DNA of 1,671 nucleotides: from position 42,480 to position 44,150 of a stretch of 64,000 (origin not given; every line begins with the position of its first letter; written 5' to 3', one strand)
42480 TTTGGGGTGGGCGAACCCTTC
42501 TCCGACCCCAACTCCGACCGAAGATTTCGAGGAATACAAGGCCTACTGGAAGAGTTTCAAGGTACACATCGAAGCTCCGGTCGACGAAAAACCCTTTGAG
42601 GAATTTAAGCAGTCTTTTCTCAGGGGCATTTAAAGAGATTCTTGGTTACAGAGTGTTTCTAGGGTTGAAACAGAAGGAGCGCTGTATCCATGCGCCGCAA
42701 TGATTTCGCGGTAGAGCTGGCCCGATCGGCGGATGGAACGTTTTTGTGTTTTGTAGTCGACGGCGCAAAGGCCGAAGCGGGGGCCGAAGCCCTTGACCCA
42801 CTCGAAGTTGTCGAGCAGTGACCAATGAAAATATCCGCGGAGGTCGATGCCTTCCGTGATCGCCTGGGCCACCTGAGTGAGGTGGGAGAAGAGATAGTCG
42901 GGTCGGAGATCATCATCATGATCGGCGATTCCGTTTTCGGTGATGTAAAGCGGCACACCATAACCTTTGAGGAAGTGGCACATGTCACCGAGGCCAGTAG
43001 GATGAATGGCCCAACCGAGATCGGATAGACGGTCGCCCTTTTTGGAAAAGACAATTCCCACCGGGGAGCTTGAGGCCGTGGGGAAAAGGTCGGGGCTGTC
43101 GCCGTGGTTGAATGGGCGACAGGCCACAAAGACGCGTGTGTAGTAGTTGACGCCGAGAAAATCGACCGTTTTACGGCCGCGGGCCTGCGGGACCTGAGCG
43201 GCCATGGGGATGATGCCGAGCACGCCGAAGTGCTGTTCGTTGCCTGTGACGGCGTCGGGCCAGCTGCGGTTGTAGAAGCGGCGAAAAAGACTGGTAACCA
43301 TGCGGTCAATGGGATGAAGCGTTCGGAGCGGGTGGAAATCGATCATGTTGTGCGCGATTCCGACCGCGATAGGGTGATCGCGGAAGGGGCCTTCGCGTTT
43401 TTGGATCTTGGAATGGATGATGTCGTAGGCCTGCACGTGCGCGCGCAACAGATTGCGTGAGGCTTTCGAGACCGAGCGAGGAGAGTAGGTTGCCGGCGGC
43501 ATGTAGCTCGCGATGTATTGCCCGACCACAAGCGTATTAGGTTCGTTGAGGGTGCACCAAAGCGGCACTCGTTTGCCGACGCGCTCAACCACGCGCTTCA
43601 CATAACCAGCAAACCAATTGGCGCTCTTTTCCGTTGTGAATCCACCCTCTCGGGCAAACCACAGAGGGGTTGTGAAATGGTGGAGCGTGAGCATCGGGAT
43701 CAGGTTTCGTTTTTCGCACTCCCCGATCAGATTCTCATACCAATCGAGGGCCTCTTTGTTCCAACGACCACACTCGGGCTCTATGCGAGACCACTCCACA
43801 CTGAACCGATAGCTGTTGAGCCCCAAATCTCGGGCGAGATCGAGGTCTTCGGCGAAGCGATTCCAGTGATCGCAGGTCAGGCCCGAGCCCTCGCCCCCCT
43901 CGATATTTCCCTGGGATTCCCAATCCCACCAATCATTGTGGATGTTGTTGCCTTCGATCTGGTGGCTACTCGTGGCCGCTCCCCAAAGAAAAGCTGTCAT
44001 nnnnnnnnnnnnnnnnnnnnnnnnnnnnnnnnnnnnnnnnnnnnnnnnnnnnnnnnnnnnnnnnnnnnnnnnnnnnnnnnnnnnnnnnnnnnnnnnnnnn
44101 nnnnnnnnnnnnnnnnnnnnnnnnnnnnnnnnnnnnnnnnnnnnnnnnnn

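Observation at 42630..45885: Eukaryote-type ceramide glucosyltransferase (GT21) homolog translationally coupled to a GH1 beta-glucosidase and a PHP phosphoesterase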

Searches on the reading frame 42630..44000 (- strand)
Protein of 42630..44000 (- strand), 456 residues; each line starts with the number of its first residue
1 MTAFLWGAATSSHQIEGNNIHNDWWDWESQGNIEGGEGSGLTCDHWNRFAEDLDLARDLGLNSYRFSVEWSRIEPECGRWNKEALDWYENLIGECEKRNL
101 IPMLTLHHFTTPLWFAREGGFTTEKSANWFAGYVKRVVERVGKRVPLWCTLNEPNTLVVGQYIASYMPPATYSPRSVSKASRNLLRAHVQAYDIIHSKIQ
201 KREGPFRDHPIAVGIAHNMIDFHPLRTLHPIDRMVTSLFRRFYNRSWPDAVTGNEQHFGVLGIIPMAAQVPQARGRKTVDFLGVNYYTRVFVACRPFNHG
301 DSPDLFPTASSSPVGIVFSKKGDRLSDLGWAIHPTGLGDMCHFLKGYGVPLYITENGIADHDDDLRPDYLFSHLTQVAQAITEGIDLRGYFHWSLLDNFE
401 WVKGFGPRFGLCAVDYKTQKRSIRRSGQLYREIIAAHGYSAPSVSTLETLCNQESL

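Call 4: search_protein_families(library=pfam, proteins=[window:42630-44000:-], max_evalue=0.01)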
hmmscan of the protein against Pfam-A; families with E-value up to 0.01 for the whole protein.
window:42630-44000:- (456 aa): 2 families
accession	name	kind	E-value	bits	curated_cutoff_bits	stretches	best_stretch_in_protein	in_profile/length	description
PF00232.24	Glyco_hydro_1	-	8.5e-89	298.5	22.6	1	3-438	8-452/453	Glycosyl hydrolase family 1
PF00150.24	Cellulase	-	0.00029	20.9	23.5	1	50-156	24-132/272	Cellulase (glycosyl hydrolase family 5)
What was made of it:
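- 42630..44000 (-): GH1 retaining beta-glucosidase, 456 aa, soluble, BGPh-like. Proposed role: acting on the glucosyl-lipid headgroup by trimming, transglycosylation or turnover. Pfam GH1 298.5 bits (call 4).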

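Call 5: search_protein_families(library=ncbifam, proteins=[window:42630-44000:-], max_evalue=0.01)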
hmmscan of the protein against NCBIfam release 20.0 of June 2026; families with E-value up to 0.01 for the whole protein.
window:42630-44000:- (456 aa): 8 families
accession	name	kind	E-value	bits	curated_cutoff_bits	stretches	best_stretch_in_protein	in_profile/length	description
TIGR03356.1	BGL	equivalog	1.1e-91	307.9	478.5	1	3-430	4-427/427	GH1 family beta-glucosidase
NF041004.1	Beta_gal_BgaS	equivalog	3.6e-71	240.1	475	2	81-437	124-466/479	beta-galactosidase BgaS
NF010036.0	PRK13511.1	subfamily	2.7e-64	217.5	610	1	3-434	8-463/469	6-phospho-beta-galactosidase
TIGR01233.1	lacG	equivalog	4.4e-49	167.6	561.2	1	3-434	7-466/472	6-phospho-beta-galactosidase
NF007154.0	PRK09589.1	subfamily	2.9e-36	125.2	624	1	43-438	63-473/476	6-phospho-beta-glucosidase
NF011589.0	PRK15014.1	subfamily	3.9e-31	108.8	686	1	43-438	65-474/477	6-phospho-beta-glucosidase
NF007158.0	PRK09593.1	subfamily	1e-29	103.6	639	2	43-162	69-191/478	6-phospho-beta-glucosidase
NF007356.0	PRK09852.1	subfamily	5.6e-29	101.1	623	2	42-162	66-189/474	6-phospho-beta-glucosidase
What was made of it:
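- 42630..44000 (-): Below the canonical BGL equivalog cutoff, 307.9 against 478.5 (call 5).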

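Call 9: search_solved_structures(query=window:42630-44000:-, max_evalue=1e-30)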
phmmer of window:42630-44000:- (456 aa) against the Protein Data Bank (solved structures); distinct sequences matched with E-value up to 1e-30: 182 (the best 60 are shown).
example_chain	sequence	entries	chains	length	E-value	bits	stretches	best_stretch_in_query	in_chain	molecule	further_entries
1vff_A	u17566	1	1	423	1.8e-89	303.7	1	3-434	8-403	beta-glucosidase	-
8in1_A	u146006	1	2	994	3.9e-78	266.3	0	3-201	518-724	Beta-Glucosidase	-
6z1h_A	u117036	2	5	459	1.7e-77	264.2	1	4-439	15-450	ANCESTRAL RECONSTRUCTED GLYCOSIDASE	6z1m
4hz6_A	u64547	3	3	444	4.2e-75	256.3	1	3-439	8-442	Beta-glucosidase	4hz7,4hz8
3cmj_A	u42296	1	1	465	5.8e-75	255.8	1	3-439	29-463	Beta-glucosidase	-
4r27_A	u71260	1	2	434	2.2e-68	234.1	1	4-156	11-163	Glycoside hydrolase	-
3w53_A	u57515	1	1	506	8.4e-68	232.2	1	3-437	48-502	Beta-glucosidase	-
1od0_A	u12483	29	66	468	1e-65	225.4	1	3-438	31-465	BETA-GLUCOSIDASE A | BETA-GLUCOSIDASE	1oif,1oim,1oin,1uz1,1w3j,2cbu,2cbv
4ptv_A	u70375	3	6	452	1.9e-65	224.4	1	4-435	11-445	Glycoside hydrolase family 1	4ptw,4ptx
3ta9_A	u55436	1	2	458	2e-65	224.3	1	4-435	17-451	Glycoside hydrolase family 1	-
9l0q_A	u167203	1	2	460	7.1e-65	222.6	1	4-198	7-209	Beta-glucosidase Ks5A7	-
9l0n_A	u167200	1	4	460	8.5e-65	222.3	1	4-197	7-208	Beta-glucosidase Ks5A7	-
6jfp_B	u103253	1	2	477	3.5e-64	220.3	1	3-439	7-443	beta-glucosidase 15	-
8kap_A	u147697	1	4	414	5.3e-64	219.7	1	3-162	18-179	SGR_2426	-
9u98_A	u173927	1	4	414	5.7e-63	216.3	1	3-162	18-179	Putative beta-glucosidase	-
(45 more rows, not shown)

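Call 54: search_solved_structures(query=window:42630-44000:-, max_evalue=1e-85, show_alignments=1)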
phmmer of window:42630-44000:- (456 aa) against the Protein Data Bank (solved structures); distinct sequences matched with E-value up to 1e-85: 1.
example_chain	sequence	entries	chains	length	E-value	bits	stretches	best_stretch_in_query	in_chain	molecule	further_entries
1vff_A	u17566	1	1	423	1.8e-89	303.7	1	3-434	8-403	beta-glucosidase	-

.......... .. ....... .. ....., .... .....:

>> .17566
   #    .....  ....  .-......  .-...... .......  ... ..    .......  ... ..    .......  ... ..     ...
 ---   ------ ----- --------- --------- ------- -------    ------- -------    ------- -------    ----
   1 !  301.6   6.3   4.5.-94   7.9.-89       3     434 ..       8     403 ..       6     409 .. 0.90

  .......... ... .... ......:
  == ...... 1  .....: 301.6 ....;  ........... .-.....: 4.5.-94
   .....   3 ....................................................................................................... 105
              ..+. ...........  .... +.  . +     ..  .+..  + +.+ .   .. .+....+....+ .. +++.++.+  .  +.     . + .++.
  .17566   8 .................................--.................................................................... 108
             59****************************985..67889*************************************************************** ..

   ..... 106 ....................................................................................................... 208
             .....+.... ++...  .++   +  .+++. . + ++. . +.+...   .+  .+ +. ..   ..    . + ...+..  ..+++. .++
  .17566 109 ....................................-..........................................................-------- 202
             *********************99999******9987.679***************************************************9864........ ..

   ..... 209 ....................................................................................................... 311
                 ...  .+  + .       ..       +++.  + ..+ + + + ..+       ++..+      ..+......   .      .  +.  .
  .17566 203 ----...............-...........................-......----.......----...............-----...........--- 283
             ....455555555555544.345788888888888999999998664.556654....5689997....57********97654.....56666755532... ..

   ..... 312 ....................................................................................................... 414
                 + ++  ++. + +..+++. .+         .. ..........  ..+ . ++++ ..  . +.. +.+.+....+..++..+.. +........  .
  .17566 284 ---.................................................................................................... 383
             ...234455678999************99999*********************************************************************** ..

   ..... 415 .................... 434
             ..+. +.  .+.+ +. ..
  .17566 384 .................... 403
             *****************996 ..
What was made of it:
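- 42630..44000 (-): The best solved relative is 1vff (BGPh) at 303.7 bits, against 266 bits or less for the others (calls 9, 54).
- On GH1 beta-glucosidase: TLNEP and ITENG are present and aligned with BGPh (call 54).
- Closest known: BGPh. Same: The best solved relative, 303.7 bits, with alignment across the whole barrel and both catalytic motifs (calls 9, 54).
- Closest known: BGPh. Different: The window protein is about 33 residues longer, with insertions around residues 200-215 and 295-315 (call 54).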
